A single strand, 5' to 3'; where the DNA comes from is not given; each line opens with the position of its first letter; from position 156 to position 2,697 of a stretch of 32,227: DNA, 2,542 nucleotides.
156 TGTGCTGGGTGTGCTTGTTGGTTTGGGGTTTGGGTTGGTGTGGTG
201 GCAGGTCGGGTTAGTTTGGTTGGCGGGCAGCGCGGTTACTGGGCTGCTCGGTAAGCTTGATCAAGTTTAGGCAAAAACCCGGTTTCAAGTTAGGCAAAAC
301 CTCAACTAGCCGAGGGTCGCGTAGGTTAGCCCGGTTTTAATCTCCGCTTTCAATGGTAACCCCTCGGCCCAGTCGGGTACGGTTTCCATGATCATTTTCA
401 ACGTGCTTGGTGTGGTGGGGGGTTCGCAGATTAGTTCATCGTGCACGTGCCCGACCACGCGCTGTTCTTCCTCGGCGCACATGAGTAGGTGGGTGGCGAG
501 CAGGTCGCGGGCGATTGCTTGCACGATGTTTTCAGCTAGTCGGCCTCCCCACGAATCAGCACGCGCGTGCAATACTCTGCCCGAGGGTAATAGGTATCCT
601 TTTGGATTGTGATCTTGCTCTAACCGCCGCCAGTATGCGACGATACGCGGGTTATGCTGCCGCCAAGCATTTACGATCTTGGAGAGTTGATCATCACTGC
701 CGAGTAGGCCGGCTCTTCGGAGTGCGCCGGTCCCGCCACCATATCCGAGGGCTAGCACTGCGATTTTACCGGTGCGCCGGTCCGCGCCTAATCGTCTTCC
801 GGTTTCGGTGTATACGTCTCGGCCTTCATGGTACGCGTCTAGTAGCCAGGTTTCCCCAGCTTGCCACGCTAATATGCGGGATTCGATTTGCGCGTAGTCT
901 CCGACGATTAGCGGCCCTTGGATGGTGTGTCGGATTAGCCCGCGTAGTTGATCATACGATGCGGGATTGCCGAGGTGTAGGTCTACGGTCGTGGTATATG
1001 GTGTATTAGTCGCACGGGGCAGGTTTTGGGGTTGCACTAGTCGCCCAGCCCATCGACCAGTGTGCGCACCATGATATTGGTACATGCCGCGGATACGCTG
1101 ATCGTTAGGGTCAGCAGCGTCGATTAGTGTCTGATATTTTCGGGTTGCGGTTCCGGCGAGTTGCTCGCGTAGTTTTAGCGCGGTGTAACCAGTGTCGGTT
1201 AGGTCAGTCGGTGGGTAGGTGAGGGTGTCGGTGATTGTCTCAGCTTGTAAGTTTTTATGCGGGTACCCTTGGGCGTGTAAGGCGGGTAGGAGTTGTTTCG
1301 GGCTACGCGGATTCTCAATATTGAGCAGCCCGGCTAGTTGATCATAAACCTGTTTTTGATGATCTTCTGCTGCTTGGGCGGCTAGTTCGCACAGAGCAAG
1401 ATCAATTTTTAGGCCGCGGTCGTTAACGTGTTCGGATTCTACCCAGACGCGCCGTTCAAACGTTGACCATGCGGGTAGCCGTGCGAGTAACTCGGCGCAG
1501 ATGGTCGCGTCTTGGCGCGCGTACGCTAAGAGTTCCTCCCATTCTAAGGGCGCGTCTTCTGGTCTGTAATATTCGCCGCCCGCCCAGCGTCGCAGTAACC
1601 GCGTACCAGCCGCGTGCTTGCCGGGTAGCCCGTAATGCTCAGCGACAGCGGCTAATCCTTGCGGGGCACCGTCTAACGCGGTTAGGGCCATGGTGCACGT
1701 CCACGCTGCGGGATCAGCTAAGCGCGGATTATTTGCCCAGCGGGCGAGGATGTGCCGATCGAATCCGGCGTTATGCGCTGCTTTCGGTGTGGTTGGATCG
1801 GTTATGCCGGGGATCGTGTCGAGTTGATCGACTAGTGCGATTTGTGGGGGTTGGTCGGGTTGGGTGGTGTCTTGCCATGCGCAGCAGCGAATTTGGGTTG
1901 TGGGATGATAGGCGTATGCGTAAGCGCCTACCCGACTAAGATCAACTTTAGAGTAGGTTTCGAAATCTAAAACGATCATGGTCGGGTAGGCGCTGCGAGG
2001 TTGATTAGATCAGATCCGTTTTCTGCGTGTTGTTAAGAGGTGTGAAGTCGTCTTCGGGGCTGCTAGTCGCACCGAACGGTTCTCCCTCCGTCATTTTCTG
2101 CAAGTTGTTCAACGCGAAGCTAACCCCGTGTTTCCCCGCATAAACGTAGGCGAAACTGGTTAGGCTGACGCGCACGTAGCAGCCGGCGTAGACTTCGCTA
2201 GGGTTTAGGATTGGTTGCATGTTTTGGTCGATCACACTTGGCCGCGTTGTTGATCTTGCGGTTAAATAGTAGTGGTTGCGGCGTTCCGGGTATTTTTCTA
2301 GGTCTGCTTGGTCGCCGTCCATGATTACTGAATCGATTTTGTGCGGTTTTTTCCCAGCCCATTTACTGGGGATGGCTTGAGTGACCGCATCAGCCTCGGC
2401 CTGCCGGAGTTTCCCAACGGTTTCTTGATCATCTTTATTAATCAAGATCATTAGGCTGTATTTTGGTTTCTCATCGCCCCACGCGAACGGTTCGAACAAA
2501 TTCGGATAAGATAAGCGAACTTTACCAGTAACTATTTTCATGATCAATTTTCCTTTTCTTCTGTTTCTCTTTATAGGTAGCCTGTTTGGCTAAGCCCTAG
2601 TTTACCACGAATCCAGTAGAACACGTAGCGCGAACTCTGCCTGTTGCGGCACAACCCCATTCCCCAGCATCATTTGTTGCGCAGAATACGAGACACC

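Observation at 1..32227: Extreme over-representation of the palindrome TGATCA and the 8-mer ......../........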

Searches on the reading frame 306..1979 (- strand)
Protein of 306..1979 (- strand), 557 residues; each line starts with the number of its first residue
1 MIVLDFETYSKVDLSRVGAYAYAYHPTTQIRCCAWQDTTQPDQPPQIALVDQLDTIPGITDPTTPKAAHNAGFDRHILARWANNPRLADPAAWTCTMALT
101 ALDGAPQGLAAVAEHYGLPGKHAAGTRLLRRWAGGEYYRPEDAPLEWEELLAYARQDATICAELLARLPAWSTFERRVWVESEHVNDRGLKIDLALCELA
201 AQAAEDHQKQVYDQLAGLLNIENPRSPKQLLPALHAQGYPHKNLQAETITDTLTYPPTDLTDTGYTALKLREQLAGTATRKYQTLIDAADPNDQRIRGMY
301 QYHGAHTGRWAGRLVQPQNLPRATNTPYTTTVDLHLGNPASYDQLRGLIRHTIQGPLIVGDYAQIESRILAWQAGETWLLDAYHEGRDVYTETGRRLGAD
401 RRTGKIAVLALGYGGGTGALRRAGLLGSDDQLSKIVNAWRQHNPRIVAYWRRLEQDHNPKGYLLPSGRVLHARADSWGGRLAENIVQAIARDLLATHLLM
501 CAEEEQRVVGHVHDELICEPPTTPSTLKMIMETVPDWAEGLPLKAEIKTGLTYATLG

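Call 5: search_protein_families(library=pfam, proteins=[window:306-1979:-])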
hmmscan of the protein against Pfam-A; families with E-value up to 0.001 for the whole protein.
window:306-1979:- (557 aa): 2 families
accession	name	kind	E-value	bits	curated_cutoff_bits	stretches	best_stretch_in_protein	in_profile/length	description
PF00476.26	DNA_pol_A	-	1.1e-17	64.5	34.3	1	203-553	14-379/381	DNA polymerase family A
PF01612.26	DNA_pol_A_exo1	-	0.00018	21.8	23.6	1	59-168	72-168/173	3'-5' exonuclease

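Call 28: search_dna_similar(query=window:306-1979:-, collection=phages, mode=protein, max_rows=12)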
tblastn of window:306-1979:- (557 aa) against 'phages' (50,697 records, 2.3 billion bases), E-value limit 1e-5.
Records with a match: 1652; places in all: 1812; records where one place covers at least 80% of the query: 1201.
Best place of each record, by identity: <60% 1652.
By first word of the organism name: Salmonella 450; Escherichia 259; Streptococcus 130; Bacteroides 105; Staphylococcus 84; Microbacterium 57; Vibrio 44; Klebsiella 27; Paenibacillus 24; Phocaeicola 24; and 94 more.
By host as written in the record: Escherichia coli 138; - 113; Salmonella enterica subsp. enterica serovar Typhimurium 73; Salmonella enterica 73; Salmonella enterica subsp. enterica serovar Enteritidis 60; Salmonella sp. 48; Vibrio lentus 33; Staphylococcus aureus 32; and 539 more.
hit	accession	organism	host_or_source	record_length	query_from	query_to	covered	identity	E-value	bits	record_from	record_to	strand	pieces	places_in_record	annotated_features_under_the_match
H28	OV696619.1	Glutamicibacter phage Montesquieu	French washed-rind cheese surface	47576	1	546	98%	36.9%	6e-78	273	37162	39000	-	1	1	DNA polymerase I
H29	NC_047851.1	Brevibacterium phage LuckyBarnes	Brevibacterium iodinum ATCC 15728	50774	2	546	98%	36.0%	7e-82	285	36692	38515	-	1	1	DNA polymerase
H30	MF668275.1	Brevibacterium phage LuckyBarnes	Brevibacterium iodinum ATCC 15728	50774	2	546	98%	36.0%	7e-82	285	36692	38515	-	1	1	DNA polymerase I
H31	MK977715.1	Corynebacterium phage Adelaide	Corynebacterium xerosis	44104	2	553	99%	31.8%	1e-57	214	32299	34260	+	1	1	42: DNA polymerase I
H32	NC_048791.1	Corynebacterium phage Adelaide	Corynebacterium xerosis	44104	2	553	99%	31.8%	1e-57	214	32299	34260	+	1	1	42: DNA polymerase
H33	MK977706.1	Corynebacterium phage Dina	Corynebacterium xerosis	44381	2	553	99%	31.8%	1e-57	214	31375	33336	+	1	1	44: DNA polymerase I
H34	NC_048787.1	Corynebacterium phage Dina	Corynebacterium xerosis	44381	2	553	99%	31.8%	1e-57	214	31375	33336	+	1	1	44: DNA polymerase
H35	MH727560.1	Corynebacterium phage SamW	Corynebacterium xerosis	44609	2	553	99%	31.8%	1e-57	214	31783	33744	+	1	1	42: DNA polymerase I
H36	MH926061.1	Corynebacterium phage Troy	Corynebacterium xerosis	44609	2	553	99%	31.8%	1e-57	214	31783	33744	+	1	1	42: DNA polymerase I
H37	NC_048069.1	Corynebacterium phage SamW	Corynebacterium xerosis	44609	2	553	99%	31.8%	1e-57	214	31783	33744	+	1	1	42: DNA polymerase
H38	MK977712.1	Corynebacterium phage Lederberg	Corynebacterium xerosis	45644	2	553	99%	31.8%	1e-57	214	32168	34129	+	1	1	42: DNA polymerase I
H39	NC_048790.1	Corynebacterium phage Lederberg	Corynebacterium xerosis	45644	2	553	99%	31.8%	1e-57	214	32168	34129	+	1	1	42: DNA polymerase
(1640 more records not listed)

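Call 46: find_related_loci(query=window:306-1979:-, collection=metagenome_contigs, flank=10000)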
Query window:306-1979:- (557 aa) in metagenome_contigs; peptide patterns used: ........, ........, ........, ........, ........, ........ (x = any residue, [..] = any of these).
43 stretches matched a pattern; 3 encode a relative of the query (tblastn E <= 1e-3); 3 distinct loci.
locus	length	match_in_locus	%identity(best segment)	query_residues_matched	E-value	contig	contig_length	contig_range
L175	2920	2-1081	78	197-556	0e+0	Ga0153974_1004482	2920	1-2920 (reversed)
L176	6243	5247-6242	85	1-333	0e+0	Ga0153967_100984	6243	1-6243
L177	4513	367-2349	29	4-553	4e-53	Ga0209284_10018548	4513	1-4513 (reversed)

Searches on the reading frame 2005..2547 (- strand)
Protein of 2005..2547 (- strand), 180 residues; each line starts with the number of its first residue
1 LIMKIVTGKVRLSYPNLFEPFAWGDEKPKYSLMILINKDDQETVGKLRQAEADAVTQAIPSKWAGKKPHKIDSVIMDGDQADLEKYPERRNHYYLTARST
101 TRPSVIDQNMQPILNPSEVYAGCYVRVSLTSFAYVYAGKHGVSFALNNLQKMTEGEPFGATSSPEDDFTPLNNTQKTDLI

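Call 6: search_protein_families(library=phrogs, proteins=[window:2005-2547:-])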
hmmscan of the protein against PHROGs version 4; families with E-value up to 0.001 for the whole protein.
window:2005-2547:- (180 aa): 2 families
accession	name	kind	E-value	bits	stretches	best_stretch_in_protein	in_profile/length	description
phrog_112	-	DNA, RNA and nucleotide metabolism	1.5e-48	166.8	1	2-170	19-193/265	Gp2.5-like ssDNA binding protein and ssDNA annealing protein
phrog_16841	-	unknown function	5.4e-05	23.9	1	117-150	122-155/236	-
